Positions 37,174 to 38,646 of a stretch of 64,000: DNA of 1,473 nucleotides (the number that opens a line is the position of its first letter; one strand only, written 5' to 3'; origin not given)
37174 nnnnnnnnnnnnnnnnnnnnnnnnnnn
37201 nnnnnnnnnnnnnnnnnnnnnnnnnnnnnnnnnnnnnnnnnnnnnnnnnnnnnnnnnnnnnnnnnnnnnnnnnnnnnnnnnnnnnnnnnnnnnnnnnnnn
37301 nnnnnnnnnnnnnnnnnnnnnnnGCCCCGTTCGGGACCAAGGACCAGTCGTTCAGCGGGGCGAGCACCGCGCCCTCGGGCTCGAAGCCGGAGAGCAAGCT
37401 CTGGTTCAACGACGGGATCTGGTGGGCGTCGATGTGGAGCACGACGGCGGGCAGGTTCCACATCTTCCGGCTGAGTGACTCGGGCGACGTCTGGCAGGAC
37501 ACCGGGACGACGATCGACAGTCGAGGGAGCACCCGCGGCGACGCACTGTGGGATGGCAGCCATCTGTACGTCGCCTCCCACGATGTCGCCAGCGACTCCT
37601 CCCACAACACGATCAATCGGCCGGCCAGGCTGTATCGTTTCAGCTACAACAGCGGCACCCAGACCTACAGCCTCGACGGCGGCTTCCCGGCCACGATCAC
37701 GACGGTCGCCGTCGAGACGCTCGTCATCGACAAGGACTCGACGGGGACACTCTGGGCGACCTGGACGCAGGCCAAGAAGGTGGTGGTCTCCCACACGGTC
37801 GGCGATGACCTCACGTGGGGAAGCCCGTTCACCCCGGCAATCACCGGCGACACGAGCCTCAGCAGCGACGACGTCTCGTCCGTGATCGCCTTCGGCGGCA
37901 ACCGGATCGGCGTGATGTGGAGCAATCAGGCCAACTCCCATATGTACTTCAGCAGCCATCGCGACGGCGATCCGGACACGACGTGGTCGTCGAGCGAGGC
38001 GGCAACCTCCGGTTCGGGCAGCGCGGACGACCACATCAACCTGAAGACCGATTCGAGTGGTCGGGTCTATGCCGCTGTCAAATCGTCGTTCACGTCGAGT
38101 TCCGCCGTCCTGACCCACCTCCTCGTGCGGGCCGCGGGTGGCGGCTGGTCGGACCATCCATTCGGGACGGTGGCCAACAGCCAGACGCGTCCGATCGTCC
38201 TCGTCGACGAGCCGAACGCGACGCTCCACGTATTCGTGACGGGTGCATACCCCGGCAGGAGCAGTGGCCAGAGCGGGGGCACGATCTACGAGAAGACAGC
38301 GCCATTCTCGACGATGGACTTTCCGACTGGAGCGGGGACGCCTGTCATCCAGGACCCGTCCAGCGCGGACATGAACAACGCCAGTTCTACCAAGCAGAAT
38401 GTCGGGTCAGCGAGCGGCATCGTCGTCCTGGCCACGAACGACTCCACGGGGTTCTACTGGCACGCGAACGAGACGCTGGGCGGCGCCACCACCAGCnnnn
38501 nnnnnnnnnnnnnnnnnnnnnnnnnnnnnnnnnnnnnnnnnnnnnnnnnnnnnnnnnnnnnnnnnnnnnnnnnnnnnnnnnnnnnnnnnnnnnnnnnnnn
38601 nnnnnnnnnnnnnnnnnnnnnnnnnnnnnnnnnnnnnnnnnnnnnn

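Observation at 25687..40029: Three paralogous Asp-box propeller domains with a shared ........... signature, each fused to a different C-terminal module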

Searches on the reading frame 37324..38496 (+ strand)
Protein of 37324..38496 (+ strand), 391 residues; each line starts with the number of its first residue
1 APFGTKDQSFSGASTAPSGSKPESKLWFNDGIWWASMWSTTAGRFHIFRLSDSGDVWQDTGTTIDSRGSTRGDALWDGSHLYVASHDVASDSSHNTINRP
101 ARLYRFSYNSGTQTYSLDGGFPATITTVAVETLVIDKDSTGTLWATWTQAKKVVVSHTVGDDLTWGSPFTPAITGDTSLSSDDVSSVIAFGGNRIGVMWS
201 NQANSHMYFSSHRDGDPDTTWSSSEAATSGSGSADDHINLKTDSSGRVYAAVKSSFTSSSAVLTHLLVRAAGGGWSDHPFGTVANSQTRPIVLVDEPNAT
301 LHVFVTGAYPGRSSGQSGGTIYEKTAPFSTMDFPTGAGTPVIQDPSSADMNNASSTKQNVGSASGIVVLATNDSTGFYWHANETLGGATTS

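Call 14: find_homologous_proteins(query=window:37324-38496:+, max_evalue=0.001)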
Query window:37324-38496:+ (391 aa): 2041 proteins with E <= 0.001 among 8000 candidates; the best 120 are listed.
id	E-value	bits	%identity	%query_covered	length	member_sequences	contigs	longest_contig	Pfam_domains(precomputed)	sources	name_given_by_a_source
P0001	1.9e-198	677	78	99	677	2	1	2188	PF00801.27,PF18911.7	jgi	jgi:PKD repeat protein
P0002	2.6e-140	486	75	74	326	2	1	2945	-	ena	-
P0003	1.9e-137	477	60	98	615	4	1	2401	PF00801.27,PF18911.7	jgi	jgi:PKD repeat protein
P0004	9.9e-133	461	57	98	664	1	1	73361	PF00801.27,PF24517.3,PF18911.7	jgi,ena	-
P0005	1.6e-132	461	57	98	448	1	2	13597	-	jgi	jgi:hypothetical protein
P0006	1.4e-131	457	77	68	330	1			-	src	-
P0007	3.5e-131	456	56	99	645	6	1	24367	PF11617.14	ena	-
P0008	3.7e-131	456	57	98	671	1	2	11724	PF00801.27,PF24517.3,PF18911.7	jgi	jgi:PKD repeat protein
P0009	5.5e-130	452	56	97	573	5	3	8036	PF24517.3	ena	-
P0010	1.1e-129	451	56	98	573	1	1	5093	PF24517.3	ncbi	-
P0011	1.4e-129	451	58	94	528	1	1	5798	-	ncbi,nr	ncbi:MAG TPA: hypothetical protein VFW92_02160, partial [Candidatus Limnocylindrales bacterium]|nr:h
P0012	1.5e-129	451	56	98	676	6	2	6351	PF00801.27,PF24517.3,PF18911.7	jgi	jgi:PKD repeat protein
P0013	1.5e-129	451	57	98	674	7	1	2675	PF00801.27,PF24517.3,PF18911.7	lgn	-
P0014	6.7e-129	449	56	98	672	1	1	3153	PF00801.27,PF18911.7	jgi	jgi:PKD repeat protein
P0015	1.1e-128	448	57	96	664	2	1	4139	PF00801.27,PF24517.3,PF18911.7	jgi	jgi:PKD repeat protein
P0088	5.4e-119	416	53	98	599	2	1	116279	PF00801.27,PF18911.7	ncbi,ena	-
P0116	3.5e-117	410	51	98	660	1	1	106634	PF00801.27,PF24517.3,PF18911.7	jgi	jgi:PKD repeat protein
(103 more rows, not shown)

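Call 18: search_solved_structures(query=A1, max_evalue=10)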
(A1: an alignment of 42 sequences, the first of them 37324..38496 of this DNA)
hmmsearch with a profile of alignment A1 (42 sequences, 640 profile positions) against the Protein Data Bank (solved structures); distinct sequences matched with E-value up to 10: 16.
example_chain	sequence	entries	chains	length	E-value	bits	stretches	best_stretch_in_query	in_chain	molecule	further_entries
9lqj_A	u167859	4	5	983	1.2e-14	57.2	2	437-497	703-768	Collagenase ColH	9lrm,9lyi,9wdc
9lrk_A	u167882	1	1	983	1.2e-14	57.2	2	437-497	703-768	Collagenase ColH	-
1l0q_A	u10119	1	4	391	4.4e-13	52.1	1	421-501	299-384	Surface layer protein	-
2kzw_A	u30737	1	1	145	4.1e-11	45.5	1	416-496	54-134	Uncharacterized protein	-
4aqo_A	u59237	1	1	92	1e-08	37.6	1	419-494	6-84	COLLAGENASE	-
4jrw_A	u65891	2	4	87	2e-08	36.7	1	422-494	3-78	Collagenase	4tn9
4l9d_A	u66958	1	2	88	2.7e-08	36.2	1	423-499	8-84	Protease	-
2y72_A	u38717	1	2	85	5.2e-08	35.3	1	431-494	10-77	COLLAGENASE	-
4u6t_A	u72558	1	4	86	6.1e-08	35.1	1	438-496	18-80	ColH protein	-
4u7k_A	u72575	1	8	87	6.2e-08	35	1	438-496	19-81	ColH protein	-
6aem_A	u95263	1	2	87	7e-08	34.9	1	421-500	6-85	PKD domain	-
2y3u_A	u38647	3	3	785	5.2e-07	32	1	419-493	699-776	COLLAGENASE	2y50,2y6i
4jgu_A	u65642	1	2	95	1.1e-06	30.9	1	433-496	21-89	ColH protein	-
2c26_A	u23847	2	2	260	5.7e-06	28.6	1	420-541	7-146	ENDOGLUCANASE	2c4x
7kv5_AAA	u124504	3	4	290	8.3e-05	24.7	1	416-503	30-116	PKD domain protein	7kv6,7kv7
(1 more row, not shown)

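Call 28: search_protein_families(library=phrogs, proteins=[window:37324-38496:+], max_evalue=1)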
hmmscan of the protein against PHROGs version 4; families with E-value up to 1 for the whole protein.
window:37324-38496:+ (391 aa): 1 family
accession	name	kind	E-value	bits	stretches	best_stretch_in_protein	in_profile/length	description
phrog_6667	-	unknown function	0.18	13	1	23-46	4-27/61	-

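Call 29: predict_structure(alignment_id=A1)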
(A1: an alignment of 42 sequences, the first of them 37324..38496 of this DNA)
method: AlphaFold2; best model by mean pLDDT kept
length: 391 residues; sequences in the alignment: 42
mean_pLDDT: 94.5   pTM: 0.93
mean pLDDT of the five models: 94.5, 93.9, 93.2, 93.1, 93.0
residues with pLDDT >= 90: 360; 70-90: 24; 50-70: 3; < 50: 4
segments of 3 or more residues with pLDDT < 50: 388-391
pLDDT, mean of each block of 10 residues (from residue 1): 92 86 93 98 98 95 96 97 96 89 98 98 97 97 97 97 98 94 97 98 97 97 96 95 98 95 97 96 93 97 94 82 96 95 93 96 97 95 74 35
secondary structure, 60 per line:
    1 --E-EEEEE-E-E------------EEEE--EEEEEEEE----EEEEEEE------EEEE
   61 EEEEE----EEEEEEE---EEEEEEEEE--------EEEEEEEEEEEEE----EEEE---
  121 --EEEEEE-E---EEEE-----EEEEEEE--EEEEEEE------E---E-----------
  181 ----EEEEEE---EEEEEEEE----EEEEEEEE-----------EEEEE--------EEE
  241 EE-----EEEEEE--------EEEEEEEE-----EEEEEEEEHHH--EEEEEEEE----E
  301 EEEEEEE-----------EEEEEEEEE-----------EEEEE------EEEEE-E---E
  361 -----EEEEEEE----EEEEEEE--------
elements in order: E5-9 E26-29 E32-39 E44-50 E57-65 E70-76 E80-88 E97-109 E114-117 E123-128 E134-137 E143-149 E152-158 E185-190 E194-201 E206-213 E225-229 E238-242 E248-253 E262-269 E275-282 E288-295 E300-307 E319-327 E339-343 E350-354 E366-372 E377-383
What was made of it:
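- On PL42 / GH145 / PL24 / PL25 propeller enzymes: AF2 (call 29).
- Closest known: GH33 sialidases and the Pseudomonas pseudaminidase. Different: Seven blades rather than six (call 29).
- Checked: The AF2 model of C aa 60-450 has pLDDT 94.5 and pTM 0.93, is all-beta, and has 28 strands that I assign to 7 blades (call 29).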

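Call 31: fold_search(model_id=the predicted structure, library=pdb)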
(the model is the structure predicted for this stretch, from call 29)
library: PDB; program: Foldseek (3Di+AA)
matches with E <= 10: 1168; with E <= 0.001: 343
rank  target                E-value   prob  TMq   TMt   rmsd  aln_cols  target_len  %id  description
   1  7esn_A                5.5e-08  1.00  0.58  0.53   6.5       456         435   12  Crystal structure of a L-rhamnose-alpha-1,4-D-glucuronate lyase from Fusarium oxysporum 12S, H105F Rha-GlcA complex (released 2021-08-04)
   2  5mum                  7.7e-08  1.00  0.50  0.50   6.9       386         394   12  Glycoside Hydrolase BACINT_00347 (released 2017-04-26)
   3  7esk_A                8.1e-08  1.00  0.53  0.50   7.9       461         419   12  Crystal structure of a L-rhamnose-alpha-1,4-D-glucuronate lyase from Fusarium oxysporum 12S, Ligand free form (released 2021-08-04)
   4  2w38                  1.1e-07  1.00  0.52  0.48   5.9       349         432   15  Crystal structure of the pseudaminidase from Pseudomonas aeruginosa (released 2008-12-23)
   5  3a71                  1.3e-07  1.00  0.47  0.51   6.9       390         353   13  High resolution structure of Penicillium chrysogenum alpha-L-arabinanase (released 2010-09-15)
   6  5mvh                  1.4e-07  1.00  0.52  0.52   6.5       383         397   12  Glycoside Hydrolase BACCELL_00856 (released 2017-04-26)
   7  4irt                  2.0e-07  1.00  0.55  0.54   7.2       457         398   11  Crystal structure of a putative neuraminidase (BACOVA_03493) from Bacteroides ovatus ATCC 8483 at 1.74 A resolution (released 2013-03-13)
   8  3h6j                  3.1e-07  1.00  0.52  0.47   5.7       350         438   15  Crystal structure of a putative neuraminidase from Pseudomonas aeruginosa (released 2009-05-12)
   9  5muk                  3.3e-07  1.00  0.57  0.59   6.8       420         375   12  Glycoside Hydrolase BT3686 (released 2017-04-26)
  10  5mul                  8.6e-07  1.00  0.56  0.57   7.1       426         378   12  Glycoside Hydrolase BT3686 bound to Glucuronic Acid (released 2017-04-26)
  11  6byt_B                1.1e-06  1.00  0.48  0.41   9.6       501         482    8  Complex structure of LOR107 mutant (R320) with tetrasaccharide substrate (released 2018-02-07)
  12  8q7u                  1.3e-06  1.00  0.57  0.63   5.4       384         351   12  Photorhabdus laumondii lectin PLL in complex with alpha-methyl-fucoside (released 2025-03-05)
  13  9dku_A                1.5e-06  1.00  0.46  0.49   7.0       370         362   14  NanH sialidase from C. perfringens in complex with Sialyl LacNAc (released 2025-09-17)
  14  8ub5                  1.8e-06  1.00  0.46  0.49   7.0       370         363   14  The Apo NanH structure from Clostridium perfringens (released 2024-09-04)
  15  5hx0_B                1.9e-06  1.00  0.48  0.51   7.4       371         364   12  Crystal structure of unknown function protein Dfer_1899 fromDyadobacter fermentans DSM 18053 (released 2016-02-17)
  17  6byt_A                2.3e-06  1.00  0.47  0.41   9.5       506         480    9  Complex structure of LOR107 mutant (R320) with tetrasaccharide substrate (released 2018-02-07)
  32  6gxs_A                6.5e-06  1.00  0.57  0.60   7.3       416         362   12  Crystal structure of CV39L lectin from Chromobacterium violaceum at 1.8 A resolution (released 2019-12-04)
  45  7drq_B                1.3e-05  1.00  0.49  0.42   8.3       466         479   10  Crystal structure of polysaccharide lyase Uly1 (released 2021-03-31)
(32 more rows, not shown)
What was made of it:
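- On GH33 / BNR (Asp-box) sialidase superfamily: The six-bladed sialidases NanH and NanA align with lower TMq (0.43-0.46) than the seven-bladed top hit (0.58), although the pseudaminidase 2w38/3h6j reaches 0.52 (call 31).
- On PL42 / GH145 / PL24 / PL25 propeller enzymes: Foldseek top hits 7esn, 7esk, 5mum, 5mvh, 5muk, 6byt and 7drq at E 5e-8 to 1e-5 (call 31).
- Closest known: PL42 L-rhamnose-alpha-1,4-D-glucuronate lyase FoRham1, with GH145. Same: PL42 is the best Foldseek PDB match (7esn, E 5.5e-8, TMq 0.58), with GH145, PL24 and PL25 among the top 45 (call 31).
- Closest known: GH33 sialidases and the Pseudomonas pseudaminidase. Same: Foldseek matches 2w38 and 3h6j have the highest identity in the list, 15% (call 31).
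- The nearest folds are seven-bladed enzymes that act on uronate-containing glycans: PL42 FoRham1 7esn (E 5.5e-8, TMq 0.58), GH145 and PL24 (call 31). Non-catalytic seven-bladed lectins (8q7u, 6gxs) score equally well (call 31). Seven-bladed lectins are among the fold matches (call 31). These families are the top Foldseek hits (call 31).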

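Call 34: find_related_loci(query=A1, collection=genome_contigs, flank=10000)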
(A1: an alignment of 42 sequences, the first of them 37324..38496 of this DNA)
Query A1 (391 aa) in genome_contigs; peptide patterns used: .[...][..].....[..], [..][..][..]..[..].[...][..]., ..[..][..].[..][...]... (x = any residue, [..] = any of these).
599 stretches matched a pattern (row limit reached: there are more); 565 encode a relative of the query (tblastn E <= 1e-3); the best 80 are kept; 80 distinct loci.
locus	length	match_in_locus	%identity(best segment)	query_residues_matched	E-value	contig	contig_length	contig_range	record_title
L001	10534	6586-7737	72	3-386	0e+0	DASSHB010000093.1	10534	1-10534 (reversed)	MAG TPA_asm: Candidatus Limnocylindrales bacterium isolate SMAG_U1048 k141_819144, whole genome shotgun sequence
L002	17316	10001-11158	59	3-388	3e-145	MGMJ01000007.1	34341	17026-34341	MAG: Chloroflexi bacterium GWC2_73_18 gwc2_scaffold_1039, whole genome shotgun sequence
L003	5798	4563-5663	58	21-387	9e-132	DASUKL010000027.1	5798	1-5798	MAG TPA_asm: Candidatus Limnocylindrales bacterium isolate SMAG_U1514 k141_1728208, whole genome shotgun sequence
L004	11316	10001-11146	55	1-385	1e-130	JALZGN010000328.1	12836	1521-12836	MAG: Actinomycetota bacterium isolate SAD bin10 SC8822-24_k127_437733, whole genome shotgun sequence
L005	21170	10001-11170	54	3-388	2e-129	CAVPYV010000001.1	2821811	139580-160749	MAG: uncultured Chloroflexia bacterium isolate MFD04944.bin.2.33 genome assembly, contig: contig_12346, whole genome sho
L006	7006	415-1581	54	3-386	2e-129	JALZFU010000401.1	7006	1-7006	MAG: Actinomycetota bacterium isolate NAD bin18 SC8819-21_k127_2441796, whole genome shotgun sequence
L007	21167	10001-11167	55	4-386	2e-125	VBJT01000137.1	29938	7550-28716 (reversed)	MAG: Chloroflexi bacterium isolate CF_163 14_1009_09_30cm_scaffold_1178, whole genome shotgun sequence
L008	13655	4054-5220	55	4-386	5e-125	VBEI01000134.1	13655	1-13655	MAG: Chloroflexi bacterium isolate CF_22 14_0903_13_40cm_scaffold_2861, whole genome shotgun sequence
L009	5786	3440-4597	52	9-386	1e-124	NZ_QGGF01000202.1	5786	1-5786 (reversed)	Micromonospora globispora strain S2901 NODE_344_length_5786_cov_7.56901_ID_687, whole genome shotgun sequence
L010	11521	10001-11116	54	20-387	9e-124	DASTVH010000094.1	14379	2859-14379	MAG TPA_asm: Candidatus Limnocylindrales bacterium isolate SMAG_U2354 k141_1303968, whole genome shotgun sequence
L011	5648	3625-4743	52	3-385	6e-124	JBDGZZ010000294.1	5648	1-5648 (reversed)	MAG: Gemmatimonadota bacterium isolate M3-44_Bin_125 M3-44_Bin_125_scaffold_93125, whole genome shotgun sequence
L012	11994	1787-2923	56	3-380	6e-123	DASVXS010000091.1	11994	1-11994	MAG TPA_asm: Thermoleophilaceae bacterium isolate SMAG_U2581 k141_448639, whole genome shotgun sequence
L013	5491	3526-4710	52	3-391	8e-123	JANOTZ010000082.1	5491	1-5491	MAG: Frankiales bacterium isolate VAR_39_metabat_200 VAR_39_k141_2063284, whole genome shotgun sequence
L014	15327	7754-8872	54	3-387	3e-122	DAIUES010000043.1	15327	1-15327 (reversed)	MAG TPA_asm: Candidatus Limnocylindrales bacterium isolate CTOTU27539 NODE_520_length_15327_cov_6.121988, whole genome s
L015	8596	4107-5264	51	9-386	7e-121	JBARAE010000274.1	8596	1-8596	MAG: Micromonospora sp. isolate MFD03245_ilm_asm_bin7 k127_257297, whole genome shotgun sequence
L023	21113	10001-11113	53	21-386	1e-119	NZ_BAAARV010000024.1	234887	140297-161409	Dactylosporangium salmoneum strain JCM 3272 sequence024, whole genome shotgun sequence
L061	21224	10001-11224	49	3-390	4e-110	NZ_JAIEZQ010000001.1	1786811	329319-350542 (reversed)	Nocardioides jiangsuensis strain WL0053 NODE_1_length_1786811_cov_46.119113, whole genome shotgun sequence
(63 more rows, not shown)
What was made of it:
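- At least 565 hits in species-representative genomes (call 34).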

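Call 35: fold_search(model_id=the predicted structure, library=viral)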
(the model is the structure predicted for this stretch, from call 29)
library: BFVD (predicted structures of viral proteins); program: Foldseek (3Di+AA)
matches with E <= 10: 697; with E <= 0.001: 107
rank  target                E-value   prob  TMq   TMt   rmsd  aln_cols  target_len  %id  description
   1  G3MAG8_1              5.9e-11  1.00  0.62  0.30   6.0       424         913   15  Gp427 [Bacillus phage G]
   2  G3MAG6                1.6e-09  1.00  0.67  0.24   4.6       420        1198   12  Gp425 [Bacillus phage G]
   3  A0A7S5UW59            1.7e-09  1.00  0.60  0.37   7.1       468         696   14  (no name in the UniProt tables at hand)
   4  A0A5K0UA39            2.1e-09  1.00  0.58  0.56   7.0       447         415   16  Receptor-like cell wall protein [Yasminevirus sp. GU-2018]
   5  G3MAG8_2              2.7e-09  1.00  0.64  0.30   5.6       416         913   15  Gp427 [Bacillus phage G]
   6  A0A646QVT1            3.4e-09  1.00  0.59  0.47   8.7       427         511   13  (no name in the UniProt tables at hand)
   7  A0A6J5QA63            4.1e-09  1.00  0.67  0.26   4.5       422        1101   14  Uncharacterized protein [uncultured Caudovirales phage]
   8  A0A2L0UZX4            1.9e-08  1.00  0.58  0.57   6.4       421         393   12  Hemagglutinin protein [Agrobacterium phage Atu_ph07]
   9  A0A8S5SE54            3.3e-08  1.00  0.55  0.50   7.5       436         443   10  Uncharacterized protein [Caudovirales sp. ctrNG92]
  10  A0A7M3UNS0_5          4.0e-08  1.00  0.56  0.21   7.0       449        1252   12  LamG-like jellyroll fold domain-containing protein [Pyramimonas orientalis virus]
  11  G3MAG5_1              9.4e-08  1.00  0.63  0.35   6.0       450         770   12  Gp424 [Bacillus phage G]
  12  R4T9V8                1.5e-07  1.00  0.45  0.30  10.3       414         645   11  (no name in the UniProt tables at hand)
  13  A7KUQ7                2.0e-07  1.00  0.63  0.30   5.3       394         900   13  (no name in the UniProt tables at hand)
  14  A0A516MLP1            2.7e-07  1.00  0.63  0.38   5.6       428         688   13  (no name in the UniProt tables at hand)
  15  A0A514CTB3            2.7e-07  1.00  0.51  0.61   6.5       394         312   11  Uncharacterized protein [Achromobacter phage Motura]
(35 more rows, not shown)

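Call 47: search_protein_representatives(alignment_id=A2)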
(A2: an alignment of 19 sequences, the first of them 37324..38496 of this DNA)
Query: 19 sequences, 420 profile positions. Proteins with E-value up to 0.001 (for the whole library): 3110; up to 1e-10: 2619; up to 1e-30: 1704. The best 150 are listed.
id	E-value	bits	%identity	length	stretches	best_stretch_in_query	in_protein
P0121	2.6e-212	721.6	-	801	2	23-414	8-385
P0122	2.0e-207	705.5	-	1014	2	7-414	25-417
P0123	6.9e-201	684.0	-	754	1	5-419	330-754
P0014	4.4e-192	654.9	-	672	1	14-419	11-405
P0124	3.4e-191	652.0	-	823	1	14-418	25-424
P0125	7.3e-189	644.3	-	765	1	6-419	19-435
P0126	2.6e-184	629.3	-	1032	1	6-419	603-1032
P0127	3.5e-180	615.7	-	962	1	4-415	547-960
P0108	1.0e-178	610.9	-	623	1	11-419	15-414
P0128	1.1e-176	604.3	-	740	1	6-419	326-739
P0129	1.9e-176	603.4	-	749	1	4-415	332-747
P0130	2.9e-176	602.8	-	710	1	8-418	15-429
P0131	3.4e-175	599.3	-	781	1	7-418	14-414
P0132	3.5e-174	596.0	-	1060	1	4-417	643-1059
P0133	4.3e-171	585.8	-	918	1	24-418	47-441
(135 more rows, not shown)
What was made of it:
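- Family size: 3110 clusters at 50% identity, 1704 of them at E<=1e-30 (call 47).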

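Call 49: search_protein_families(library=pfam, alignment_id=A3, max_evalue=0.001)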
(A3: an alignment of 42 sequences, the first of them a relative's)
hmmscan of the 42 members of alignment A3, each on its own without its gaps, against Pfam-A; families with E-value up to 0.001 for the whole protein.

A. member 1, P0121 (801 aa): 0 families

B. families by the number of members that match (of 42 scanned): 54 families (the first 25 are shown)
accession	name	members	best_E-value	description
PF24517.2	CBM96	19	1.9e-124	Carbohydrate-binding module family 96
PF18911.6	PKD_4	16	6.1e-137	PKD domain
PF00801.26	PKD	16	4e-104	PKD domain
PF13205.12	Big_5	8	1.3e-53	Bacterial Ig-like domain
PF18981.6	InlK_D3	8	4.8e-18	Internalin K domain (D3/D4)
PF17963.7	Big_9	7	1.4e-78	Bacterial Ig domain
PF17892.7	Cadherin_5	7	8.3e-39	Cadherin-like domain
PF19077.6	Big_13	7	1.2e-12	Bacterial Ig-like domain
PF13385.13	Laminin_G_3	6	1.3e-92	Concanavalin A-like lectin/glucanases superfamily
PF17803.7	Cadherin_4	5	2.4e-50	Bacterial cadherin-like domain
PF01835.25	MG2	4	7.2e-10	MG2 domain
PF16403.11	Bact_surface_Ig-like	4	1.6e-09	Bacterial surface protein, Ig-like domain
PF16184.11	Cadherin_3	3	2.8e-20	Cadherin-like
PF16709.11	SCAB-Ig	3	2.8e-15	Ig domain of plant-specific actin-binding protein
PF12245.14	Big_3_2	3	6.8e-09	Bacterial Ig-like domain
PF02333.21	Phytase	2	5.7e-81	Phytase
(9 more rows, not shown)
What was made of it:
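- Partner domains are all binding or spacer modules (call 49).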

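Call 51: find_encoding_contigs(protein=P0088, flank=10000, max_places=2)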
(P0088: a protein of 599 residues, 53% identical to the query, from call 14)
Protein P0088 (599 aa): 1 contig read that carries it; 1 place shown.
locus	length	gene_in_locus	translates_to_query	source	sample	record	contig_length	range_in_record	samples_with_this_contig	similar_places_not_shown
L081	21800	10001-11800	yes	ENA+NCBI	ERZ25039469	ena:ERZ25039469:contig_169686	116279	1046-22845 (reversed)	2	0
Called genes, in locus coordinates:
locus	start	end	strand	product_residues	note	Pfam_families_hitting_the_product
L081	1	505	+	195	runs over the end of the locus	-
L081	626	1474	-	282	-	PF01476:LysM (weak), PF01551:Peptidase_M23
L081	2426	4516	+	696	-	-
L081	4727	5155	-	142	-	-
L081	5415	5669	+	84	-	-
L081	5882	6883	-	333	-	PF13400:Tad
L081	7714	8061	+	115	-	-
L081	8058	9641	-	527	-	PF05048:NosD (weak), PF13229:Beta_helix (faint)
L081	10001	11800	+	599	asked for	PF00801:PKD, PF18911:PKD_4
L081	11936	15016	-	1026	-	PF00211:Guanylate_cyc, PF13191:AAA_16, PF07719:TPR_2 (faint), PF00515:TPR_1 (faint), PF17874:TPR_MalT (weak), PF13424:TPR_12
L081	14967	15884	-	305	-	PF00211:Guanylate_cyc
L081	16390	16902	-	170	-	-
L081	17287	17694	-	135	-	-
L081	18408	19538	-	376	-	-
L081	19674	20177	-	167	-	PF18911:PKD_4, PF00801:PKD (weak)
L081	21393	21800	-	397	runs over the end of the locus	PF02163:Peptidase_M50, PF00571:CBS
